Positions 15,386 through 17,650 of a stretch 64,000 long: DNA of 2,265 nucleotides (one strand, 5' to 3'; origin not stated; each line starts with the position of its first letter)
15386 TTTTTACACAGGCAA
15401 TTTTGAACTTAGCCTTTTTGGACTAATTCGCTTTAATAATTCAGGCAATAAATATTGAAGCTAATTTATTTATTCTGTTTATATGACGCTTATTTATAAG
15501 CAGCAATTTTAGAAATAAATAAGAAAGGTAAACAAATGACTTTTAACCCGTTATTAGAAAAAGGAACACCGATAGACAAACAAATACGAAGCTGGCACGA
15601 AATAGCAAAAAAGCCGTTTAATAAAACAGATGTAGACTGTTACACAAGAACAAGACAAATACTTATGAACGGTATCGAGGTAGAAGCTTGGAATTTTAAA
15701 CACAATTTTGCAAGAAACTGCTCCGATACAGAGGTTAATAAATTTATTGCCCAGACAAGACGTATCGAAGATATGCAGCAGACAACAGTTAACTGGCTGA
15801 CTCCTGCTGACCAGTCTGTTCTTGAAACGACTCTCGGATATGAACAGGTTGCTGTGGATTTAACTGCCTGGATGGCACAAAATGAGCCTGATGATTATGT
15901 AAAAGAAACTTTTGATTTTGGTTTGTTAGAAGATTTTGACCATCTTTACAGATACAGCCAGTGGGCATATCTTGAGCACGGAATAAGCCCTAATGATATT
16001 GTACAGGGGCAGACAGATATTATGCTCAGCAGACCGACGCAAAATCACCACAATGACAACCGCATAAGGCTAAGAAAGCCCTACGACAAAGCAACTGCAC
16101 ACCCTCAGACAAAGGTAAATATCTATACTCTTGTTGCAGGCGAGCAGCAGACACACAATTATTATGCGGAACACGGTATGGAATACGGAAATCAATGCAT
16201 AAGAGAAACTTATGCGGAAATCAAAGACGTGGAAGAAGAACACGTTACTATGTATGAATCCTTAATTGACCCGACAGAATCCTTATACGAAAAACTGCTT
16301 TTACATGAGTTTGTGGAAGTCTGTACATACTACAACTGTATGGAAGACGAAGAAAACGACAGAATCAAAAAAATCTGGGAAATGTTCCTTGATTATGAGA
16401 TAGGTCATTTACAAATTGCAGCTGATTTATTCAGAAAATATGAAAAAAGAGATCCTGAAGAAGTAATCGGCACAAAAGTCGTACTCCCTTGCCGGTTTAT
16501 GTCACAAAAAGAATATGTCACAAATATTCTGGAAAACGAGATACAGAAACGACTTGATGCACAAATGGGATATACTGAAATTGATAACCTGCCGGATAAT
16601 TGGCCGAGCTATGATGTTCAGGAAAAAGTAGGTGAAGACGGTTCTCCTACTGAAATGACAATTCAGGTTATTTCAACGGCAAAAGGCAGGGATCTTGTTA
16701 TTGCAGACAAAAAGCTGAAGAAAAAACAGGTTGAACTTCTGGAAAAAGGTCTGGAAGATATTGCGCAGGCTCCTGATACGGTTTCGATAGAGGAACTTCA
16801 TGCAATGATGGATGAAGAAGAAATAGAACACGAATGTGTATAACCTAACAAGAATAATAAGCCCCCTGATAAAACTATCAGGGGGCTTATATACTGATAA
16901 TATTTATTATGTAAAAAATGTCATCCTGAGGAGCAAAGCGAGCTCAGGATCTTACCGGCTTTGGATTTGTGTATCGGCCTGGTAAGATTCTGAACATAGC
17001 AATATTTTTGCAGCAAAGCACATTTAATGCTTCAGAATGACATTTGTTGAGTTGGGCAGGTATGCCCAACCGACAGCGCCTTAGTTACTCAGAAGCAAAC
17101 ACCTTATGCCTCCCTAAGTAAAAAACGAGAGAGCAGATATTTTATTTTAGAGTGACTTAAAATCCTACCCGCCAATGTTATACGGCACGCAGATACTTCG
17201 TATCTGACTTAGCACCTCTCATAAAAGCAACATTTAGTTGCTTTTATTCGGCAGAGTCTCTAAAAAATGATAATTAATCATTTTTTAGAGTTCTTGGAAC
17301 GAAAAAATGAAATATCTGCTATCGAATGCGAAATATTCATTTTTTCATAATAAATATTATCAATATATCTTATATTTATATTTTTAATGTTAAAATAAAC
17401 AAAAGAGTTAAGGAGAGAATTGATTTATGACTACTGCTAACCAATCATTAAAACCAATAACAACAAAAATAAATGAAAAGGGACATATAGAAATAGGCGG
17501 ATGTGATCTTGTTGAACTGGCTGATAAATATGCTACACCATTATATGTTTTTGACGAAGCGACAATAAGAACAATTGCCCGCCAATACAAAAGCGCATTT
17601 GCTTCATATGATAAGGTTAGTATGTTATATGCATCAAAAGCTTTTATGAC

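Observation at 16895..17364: A ~470-bp non-coding element bounded by terminal inverted repeats and packed with nested hairpins (MITE-like or structured-RNA-like)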

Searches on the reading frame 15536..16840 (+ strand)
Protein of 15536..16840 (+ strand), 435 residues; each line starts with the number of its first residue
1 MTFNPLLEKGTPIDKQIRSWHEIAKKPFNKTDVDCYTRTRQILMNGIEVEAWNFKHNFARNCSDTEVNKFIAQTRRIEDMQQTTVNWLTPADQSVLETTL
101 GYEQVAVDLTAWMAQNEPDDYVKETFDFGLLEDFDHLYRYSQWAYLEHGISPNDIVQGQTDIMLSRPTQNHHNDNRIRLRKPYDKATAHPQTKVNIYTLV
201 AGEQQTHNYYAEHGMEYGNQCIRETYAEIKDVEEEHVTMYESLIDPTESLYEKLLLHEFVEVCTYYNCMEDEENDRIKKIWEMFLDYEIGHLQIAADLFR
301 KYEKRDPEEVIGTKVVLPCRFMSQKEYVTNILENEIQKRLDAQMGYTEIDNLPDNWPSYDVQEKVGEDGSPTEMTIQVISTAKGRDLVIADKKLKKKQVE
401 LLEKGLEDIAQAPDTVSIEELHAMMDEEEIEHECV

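Call 12: search_protein_families(library=pfam, proteins=[window:15536-16840:+])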
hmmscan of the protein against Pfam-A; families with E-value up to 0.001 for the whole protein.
window:15536-16840:+ (435 aa): 0 families

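Call 37: find_encoding_contigs(protein=window:15536-16840:+, flank=3000, max_places=10)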
Protein window:15536-16840:+ (435 aa): 2 contigs read that carry it; 2 places shown.
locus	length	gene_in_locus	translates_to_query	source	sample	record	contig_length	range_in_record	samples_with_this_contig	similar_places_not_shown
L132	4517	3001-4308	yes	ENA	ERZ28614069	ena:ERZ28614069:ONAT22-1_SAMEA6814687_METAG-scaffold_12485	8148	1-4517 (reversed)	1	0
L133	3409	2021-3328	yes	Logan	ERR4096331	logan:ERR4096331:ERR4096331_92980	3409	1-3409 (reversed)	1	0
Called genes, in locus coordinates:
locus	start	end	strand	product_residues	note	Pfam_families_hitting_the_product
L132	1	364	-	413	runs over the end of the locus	PF00815:Histidinol_dh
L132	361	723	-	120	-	PF00825:Ribonuclease_P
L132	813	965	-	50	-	PF00468:Ribosomal_L34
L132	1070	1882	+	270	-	PF01210:NAD_Gly3P_dh_N (weak), PF03446:NAD_binding_2 (weak), PF03807:F420_oxidored, PF14748:P5CR_dimer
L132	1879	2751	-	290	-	-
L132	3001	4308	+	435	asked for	-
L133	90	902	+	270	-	PF01210:NAD_Gly3P_dh_N (weak), PF03446:NAD_binding_2 (weak), PF03807:F420_oxidored, PF14748:P5CR_dimer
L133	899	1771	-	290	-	-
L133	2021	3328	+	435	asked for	-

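Call 73: search_protein_families(library=ncbifam, proteins=[window:15536-16840:+], max_evalue=0.01)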
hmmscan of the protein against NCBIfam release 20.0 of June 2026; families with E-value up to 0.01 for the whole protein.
window:15536-16840:+ (435 aa): 1 family
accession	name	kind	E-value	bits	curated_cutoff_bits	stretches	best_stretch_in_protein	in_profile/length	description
NF058679.1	EncB_fam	subfamily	0.0071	16.4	90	1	193-262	22-91/117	encapsulin nanocompartment ferritin-likeEncB family encapsulin nanocompartment ferritin-like cargo protein cargo protein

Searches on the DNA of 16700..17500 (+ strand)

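Call 6: search_rna_families(source=window, start=16700, end=17500, threshold=evalue, max_evalue=10, show_alignments=3)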
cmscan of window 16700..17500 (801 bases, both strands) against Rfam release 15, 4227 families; matches with E-value up to 10: 22.
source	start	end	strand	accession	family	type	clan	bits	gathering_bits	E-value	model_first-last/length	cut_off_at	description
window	16853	16947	-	RF01456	VrrA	Gene; antisense;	-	33.3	50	0.0011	1-140/140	no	Vibrio regulatory RNA of OmpA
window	16854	16955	-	RF00514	His_leader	Cis-reg; leader;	-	26.6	49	0.043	1-126/126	no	Histidine operon leader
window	16850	16921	-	RF02371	PyrG_leader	Cis-reg; leader;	-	25.1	65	0.65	1-78/78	no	PyrG leader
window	16859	16924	-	RF01822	RsaJ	Gene; sRNA;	-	23.7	100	0.0023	1-287/287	no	RNA Staph. aureus A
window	17281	17354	-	RF01592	plasmodium_snoR17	Gene; snRNA; snoRNA; CD-box;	-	22.4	51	6.8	1-80/80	no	small nucleolar RNA snoR17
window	17217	17297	-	RF02432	SpF25_sRNA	Gene; sRNA;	-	21.8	48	0.58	1-102/102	no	Streptococcus sRNA SpF25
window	16851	16948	-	RF02822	Srn266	Gene; sRNA;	-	20.9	63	0.89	1-112/112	no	Streptococcus RNA 266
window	16861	16927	-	RF00557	L10_leader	Cis-reg; leader;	-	19.6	44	0.95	60-123/138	no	Ribosomal protein L10 leader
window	17244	17306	-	RF04171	MIR1509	Gene; miRNA;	-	19.3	87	0.72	1-121/121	no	MIR1509 microRNA precursor family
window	16852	16911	-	RF01859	Phe_leader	Cis-reg; leader;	-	18.4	55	2.8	1-125/125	no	Phenylalanine leader peptide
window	16854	16918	-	RF00021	Spot_42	Gene; sRNA;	-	18.3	80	0.78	1-115/115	no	Spot 42 RNA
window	16755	16917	+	RF01407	STnc560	Gene; sRNA;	-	16.9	55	0.49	1-214/214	no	STnc560 Hfq binding RNA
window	16942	16995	+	RF04125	MIR9408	Gene; miRNA;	-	16.7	90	3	1-117/117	no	MIR9408 microRNA precursor family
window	16828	16893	+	RF02580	tsr31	Gene; sRNA;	-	16.6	50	9.4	1-70/70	no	S. aureus tsr31 small RNA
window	17097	17198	-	RF01230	snoR77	Gene; snRNA; snoRNA; HACA-box;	-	16.5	47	7.4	1-131/131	no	Small nucleolar RNA snoR77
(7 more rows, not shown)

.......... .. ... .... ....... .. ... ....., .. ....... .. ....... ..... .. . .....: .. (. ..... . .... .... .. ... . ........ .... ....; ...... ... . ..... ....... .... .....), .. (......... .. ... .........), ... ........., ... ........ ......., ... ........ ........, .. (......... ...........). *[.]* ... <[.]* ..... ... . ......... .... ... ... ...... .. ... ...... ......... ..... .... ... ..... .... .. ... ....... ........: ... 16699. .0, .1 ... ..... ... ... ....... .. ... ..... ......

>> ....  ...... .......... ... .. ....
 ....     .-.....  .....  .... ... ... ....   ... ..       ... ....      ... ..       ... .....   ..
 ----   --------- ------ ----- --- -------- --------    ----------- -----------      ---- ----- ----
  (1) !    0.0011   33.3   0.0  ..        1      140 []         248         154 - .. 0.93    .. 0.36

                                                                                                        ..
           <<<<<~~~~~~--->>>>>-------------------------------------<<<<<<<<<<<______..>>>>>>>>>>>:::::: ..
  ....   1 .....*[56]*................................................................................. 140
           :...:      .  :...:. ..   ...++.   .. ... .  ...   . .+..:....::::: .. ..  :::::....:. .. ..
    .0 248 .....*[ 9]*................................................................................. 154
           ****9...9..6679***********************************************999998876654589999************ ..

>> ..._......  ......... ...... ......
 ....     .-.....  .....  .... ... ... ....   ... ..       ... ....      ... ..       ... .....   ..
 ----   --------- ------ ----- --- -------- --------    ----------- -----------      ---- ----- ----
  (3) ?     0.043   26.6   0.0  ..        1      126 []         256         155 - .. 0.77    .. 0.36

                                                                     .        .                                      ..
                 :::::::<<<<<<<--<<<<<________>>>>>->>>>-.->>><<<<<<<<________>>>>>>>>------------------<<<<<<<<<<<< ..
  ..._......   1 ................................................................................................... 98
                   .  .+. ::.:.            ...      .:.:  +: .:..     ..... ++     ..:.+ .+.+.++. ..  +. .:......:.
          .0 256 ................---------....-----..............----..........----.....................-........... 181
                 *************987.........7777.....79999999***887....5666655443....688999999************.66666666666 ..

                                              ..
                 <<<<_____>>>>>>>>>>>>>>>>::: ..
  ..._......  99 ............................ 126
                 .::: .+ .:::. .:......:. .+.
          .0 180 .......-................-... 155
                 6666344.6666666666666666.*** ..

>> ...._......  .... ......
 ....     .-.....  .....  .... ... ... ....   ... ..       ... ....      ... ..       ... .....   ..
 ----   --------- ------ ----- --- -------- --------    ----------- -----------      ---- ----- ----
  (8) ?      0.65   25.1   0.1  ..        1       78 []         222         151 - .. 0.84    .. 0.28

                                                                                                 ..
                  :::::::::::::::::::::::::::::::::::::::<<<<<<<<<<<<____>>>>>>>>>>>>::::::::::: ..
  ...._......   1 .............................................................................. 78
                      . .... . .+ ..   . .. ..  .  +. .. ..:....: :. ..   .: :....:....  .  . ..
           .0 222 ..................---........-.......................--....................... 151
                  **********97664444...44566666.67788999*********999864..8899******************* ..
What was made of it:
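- On Rfam structured RNA (riboswitch, leader, sRNA, IS605 omega-type RNA): IS605-orfB-I scores 16 bits against 94 needed (call 6).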

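Call 70: search_dna_similar(query=window:16889-17368:+, collection=plasmids, mode=distant, max_rows=8)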
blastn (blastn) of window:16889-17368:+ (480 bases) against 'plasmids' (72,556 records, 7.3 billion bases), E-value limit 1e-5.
No match.

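Call 71: search_dna_similar(query=window:16889-17368:+, collection=phages, mode=distant, max_rows=8)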
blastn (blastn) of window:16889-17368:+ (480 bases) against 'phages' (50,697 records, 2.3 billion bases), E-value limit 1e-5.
No match.
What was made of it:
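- Tried and rejected: No match (calls 70, 71).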
